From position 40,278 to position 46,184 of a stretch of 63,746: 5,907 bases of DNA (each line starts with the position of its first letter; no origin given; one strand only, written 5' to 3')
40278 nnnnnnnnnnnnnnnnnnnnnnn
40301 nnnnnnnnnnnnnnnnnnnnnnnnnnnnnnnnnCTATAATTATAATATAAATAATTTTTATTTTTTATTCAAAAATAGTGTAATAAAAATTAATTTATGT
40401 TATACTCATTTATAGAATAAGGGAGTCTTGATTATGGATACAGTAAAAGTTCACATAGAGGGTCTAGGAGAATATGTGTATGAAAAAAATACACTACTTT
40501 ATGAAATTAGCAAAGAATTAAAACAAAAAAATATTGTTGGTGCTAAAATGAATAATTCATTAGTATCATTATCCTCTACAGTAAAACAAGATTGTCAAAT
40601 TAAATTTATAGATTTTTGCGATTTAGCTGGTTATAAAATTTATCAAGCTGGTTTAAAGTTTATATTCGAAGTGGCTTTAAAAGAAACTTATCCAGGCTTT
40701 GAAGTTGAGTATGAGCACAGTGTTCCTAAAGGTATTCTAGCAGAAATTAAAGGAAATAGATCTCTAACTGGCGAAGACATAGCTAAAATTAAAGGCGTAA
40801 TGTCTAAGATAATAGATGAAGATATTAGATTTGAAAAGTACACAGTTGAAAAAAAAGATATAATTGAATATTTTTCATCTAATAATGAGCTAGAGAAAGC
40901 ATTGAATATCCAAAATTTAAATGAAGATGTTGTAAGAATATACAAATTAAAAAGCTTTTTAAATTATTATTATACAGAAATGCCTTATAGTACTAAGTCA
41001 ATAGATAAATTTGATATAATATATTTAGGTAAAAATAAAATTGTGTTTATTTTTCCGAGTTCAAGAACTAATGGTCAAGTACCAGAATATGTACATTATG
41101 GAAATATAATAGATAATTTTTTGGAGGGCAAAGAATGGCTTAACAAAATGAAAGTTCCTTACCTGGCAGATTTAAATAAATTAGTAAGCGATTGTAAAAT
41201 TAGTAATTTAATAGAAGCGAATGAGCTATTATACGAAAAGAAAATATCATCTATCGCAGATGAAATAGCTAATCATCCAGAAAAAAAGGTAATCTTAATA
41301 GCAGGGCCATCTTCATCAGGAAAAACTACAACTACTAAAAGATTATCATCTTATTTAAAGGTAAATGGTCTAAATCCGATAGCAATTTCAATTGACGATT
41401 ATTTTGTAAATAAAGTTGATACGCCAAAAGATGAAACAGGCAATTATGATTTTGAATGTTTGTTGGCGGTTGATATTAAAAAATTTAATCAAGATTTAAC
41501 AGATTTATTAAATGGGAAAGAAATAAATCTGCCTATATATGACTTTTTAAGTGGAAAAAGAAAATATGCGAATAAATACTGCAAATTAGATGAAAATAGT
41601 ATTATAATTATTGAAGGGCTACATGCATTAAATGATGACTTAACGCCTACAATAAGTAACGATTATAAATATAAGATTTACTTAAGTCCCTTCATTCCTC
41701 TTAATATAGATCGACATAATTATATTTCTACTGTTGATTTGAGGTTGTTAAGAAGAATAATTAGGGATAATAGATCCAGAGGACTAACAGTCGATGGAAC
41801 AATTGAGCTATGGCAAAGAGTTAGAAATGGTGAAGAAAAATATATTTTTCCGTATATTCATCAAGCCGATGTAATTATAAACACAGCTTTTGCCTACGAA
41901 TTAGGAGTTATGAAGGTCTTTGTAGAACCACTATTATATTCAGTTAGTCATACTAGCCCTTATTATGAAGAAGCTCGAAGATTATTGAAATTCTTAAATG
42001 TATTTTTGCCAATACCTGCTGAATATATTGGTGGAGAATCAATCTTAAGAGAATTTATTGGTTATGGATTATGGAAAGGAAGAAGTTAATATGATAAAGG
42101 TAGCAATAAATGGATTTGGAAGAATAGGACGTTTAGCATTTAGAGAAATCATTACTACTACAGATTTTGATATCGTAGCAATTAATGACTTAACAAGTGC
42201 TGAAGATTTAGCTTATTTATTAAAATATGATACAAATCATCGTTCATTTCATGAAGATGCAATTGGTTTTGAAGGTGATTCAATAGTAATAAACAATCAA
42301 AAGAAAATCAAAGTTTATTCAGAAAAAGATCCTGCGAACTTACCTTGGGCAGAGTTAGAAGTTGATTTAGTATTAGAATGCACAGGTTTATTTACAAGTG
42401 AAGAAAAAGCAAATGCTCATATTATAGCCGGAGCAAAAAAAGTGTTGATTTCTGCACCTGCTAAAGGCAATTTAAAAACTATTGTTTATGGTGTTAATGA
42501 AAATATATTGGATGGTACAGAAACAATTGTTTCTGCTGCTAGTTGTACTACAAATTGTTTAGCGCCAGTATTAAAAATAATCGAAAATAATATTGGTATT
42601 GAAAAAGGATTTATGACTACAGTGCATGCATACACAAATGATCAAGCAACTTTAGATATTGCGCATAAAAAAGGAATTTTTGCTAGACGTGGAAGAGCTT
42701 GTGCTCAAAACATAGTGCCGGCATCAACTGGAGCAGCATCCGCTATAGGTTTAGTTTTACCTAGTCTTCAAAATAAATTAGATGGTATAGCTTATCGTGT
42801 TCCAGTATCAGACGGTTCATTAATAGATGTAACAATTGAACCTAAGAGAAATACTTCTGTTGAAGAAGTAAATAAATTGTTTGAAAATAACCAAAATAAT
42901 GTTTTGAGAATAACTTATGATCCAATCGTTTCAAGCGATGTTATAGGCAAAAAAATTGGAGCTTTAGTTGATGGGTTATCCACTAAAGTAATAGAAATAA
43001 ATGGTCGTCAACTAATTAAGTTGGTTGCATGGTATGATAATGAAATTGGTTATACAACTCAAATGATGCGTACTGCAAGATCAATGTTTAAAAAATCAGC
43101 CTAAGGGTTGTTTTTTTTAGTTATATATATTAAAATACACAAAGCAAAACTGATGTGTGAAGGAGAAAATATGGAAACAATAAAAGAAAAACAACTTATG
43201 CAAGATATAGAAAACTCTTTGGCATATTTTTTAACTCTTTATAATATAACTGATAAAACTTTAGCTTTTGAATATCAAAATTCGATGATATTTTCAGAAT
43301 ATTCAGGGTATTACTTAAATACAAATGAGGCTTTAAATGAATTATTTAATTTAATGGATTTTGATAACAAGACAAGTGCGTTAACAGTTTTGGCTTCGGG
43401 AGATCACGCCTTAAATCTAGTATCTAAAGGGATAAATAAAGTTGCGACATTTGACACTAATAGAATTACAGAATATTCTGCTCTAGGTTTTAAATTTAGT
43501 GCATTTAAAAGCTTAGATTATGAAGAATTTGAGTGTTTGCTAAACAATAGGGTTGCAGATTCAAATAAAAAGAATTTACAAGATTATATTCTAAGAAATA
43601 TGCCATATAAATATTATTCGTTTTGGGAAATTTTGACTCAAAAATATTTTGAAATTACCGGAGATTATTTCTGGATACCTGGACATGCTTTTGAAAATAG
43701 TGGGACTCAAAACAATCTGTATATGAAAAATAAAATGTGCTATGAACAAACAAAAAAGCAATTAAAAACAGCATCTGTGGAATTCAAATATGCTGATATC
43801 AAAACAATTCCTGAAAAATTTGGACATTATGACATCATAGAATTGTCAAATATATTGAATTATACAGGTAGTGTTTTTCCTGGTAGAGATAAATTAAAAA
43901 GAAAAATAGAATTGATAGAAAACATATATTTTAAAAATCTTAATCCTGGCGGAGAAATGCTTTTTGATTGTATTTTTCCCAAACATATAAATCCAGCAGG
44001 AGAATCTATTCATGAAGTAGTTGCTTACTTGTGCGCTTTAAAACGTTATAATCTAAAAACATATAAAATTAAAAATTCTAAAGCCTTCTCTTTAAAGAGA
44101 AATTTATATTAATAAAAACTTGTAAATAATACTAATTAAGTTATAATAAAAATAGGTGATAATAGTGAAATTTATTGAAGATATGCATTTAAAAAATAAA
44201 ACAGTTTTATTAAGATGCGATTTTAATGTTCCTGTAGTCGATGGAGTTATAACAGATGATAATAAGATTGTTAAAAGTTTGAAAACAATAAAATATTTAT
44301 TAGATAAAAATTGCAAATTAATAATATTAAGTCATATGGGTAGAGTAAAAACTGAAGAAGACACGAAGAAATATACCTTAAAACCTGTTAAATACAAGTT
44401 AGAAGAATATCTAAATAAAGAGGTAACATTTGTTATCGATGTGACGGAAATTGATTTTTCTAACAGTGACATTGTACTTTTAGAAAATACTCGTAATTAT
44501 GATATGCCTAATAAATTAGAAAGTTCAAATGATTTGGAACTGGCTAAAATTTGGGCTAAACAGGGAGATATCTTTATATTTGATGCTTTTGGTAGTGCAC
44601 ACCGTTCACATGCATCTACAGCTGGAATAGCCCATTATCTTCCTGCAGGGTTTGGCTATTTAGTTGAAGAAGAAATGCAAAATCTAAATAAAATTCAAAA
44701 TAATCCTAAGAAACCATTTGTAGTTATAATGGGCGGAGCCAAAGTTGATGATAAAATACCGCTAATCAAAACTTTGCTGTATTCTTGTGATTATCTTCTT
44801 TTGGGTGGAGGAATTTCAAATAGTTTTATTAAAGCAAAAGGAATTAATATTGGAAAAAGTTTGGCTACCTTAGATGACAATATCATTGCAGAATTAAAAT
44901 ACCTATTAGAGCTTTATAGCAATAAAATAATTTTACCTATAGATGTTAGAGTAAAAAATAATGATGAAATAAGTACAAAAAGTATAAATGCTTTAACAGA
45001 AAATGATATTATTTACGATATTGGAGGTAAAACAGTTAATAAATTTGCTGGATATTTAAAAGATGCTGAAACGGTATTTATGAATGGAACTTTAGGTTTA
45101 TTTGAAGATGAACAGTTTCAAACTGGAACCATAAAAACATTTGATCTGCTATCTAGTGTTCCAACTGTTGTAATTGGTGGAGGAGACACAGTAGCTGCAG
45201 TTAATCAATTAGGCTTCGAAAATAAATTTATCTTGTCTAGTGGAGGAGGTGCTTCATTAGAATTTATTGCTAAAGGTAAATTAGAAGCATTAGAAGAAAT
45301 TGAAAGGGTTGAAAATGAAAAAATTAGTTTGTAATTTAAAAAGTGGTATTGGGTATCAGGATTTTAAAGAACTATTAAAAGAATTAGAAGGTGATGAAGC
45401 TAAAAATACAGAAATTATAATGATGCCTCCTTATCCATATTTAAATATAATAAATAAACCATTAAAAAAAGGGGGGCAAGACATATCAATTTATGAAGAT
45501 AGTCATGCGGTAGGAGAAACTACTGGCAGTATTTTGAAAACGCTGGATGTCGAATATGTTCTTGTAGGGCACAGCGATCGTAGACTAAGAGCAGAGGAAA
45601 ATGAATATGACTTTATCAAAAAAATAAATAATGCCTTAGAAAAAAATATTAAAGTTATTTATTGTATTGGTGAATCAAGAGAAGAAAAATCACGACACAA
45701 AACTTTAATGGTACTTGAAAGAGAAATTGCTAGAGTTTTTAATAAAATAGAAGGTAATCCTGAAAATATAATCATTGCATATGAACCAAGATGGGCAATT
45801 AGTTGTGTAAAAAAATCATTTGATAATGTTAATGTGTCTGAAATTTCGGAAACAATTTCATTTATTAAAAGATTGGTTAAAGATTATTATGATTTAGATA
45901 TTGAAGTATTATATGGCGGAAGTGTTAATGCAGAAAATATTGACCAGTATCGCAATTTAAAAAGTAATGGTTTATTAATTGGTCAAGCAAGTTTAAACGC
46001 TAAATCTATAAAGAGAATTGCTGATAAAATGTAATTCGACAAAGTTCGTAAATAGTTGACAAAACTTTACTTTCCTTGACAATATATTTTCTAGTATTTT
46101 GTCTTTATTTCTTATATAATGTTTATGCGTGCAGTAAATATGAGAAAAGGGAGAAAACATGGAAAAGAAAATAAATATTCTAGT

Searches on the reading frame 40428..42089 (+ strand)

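Call 40: search_protein_families(library=pfam, proteins=[window:40428-42089:+], max_evalue=0.0001)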
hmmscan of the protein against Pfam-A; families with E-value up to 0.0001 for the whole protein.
window:40428-42089:+ (553 aa): 1 family
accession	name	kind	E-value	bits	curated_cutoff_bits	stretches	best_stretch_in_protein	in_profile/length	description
PF00485.24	PRK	-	7.3e-24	85.1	22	1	288-485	1-188/196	Phosphoribulokinase / Uridine kinase family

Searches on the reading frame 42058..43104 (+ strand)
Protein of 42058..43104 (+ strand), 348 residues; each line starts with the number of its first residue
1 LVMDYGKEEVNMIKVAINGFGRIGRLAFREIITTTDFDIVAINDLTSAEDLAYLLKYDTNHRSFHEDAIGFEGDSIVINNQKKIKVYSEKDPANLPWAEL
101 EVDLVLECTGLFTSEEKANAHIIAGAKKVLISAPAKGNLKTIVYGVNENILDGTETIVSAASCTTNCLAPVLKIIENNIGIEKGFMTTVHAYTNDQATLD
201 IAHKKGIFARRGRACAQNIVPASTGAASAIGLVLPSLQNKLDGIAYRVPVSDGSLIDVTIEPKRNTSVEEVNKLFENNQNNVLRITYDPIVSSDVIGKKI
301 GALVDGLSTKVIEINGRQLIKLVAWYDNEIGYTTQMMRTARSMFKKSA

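Call 48: search_protein_families(library=pfam, proteins=[window:42058-43104:+], max_evalue=0.01)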
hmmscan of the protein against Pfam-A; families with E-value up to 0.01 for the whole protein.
window:42058-43104:+ (348 aa): 2 families
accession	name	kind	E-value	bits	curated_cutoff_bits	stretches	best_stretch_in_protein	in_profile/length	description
PF02800.25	Gp_dh_C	-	1.4e-50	171.4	24.4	1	168-326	1-158/158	Glyceraldehyde 3-phosphate dehydrogenase, C-terminal domain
PF00044.30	Gp_dh_N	-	4e-37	127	31.7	1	13-114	1-100/101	Glyceraldehyde 3-phosphate dehydrogenase, NAD binding domain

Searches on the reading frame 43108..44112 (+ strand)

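Call 48: search_protein_families(library=pfam, proteins=[window:43108-44112:+], max_evalue=0.01)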
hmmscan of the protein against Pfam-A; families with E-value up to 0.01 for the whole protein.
window:43108-44112:+ (334 aa): 2 families
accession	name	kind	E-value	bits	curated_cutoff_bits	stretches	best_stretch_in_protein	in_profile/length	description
PF11899.13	DUF3419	-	3.3e-10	40.1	28.2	1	68-189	11-131/385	Protein of unknown function (DUF3419)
PF25650.1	crAss_AuxCP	-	0.0061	16.2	27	0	247-298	20-65/329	Bacteriophage crAss001 auxiliary capsid protein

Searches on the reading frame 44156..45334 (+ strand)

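Call 48: search_protein_families(library=pfam, proteins=[window:44156-45334:+], max_evalue=0.01)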
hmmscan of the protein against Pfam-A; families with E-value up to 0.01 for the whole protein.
window:44156-45334:+ (392 aa): 1 family
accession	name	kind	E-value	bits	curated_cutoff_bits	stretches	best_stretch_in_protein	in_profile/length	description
PF00162.24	PGK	-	4.4e-115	385.1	27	1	7-372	1-377/379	Phosphoglycerate kinase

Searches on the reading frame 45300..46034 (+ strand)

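Call 48: search_protein_families(library=pfam, proteins=[window:45300-46034:+], max_evalue=0.01)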
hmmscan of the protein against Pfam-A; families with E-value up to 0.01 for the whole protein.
window:45300-46034:+ (244 aa): 1 family
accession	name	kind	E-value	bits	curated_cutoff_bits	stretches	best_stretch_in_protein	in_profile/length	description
PF00121.24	TIM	-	4.3e-47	161.1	20.1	1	9-242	3-243/245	Triosephosphate isomerase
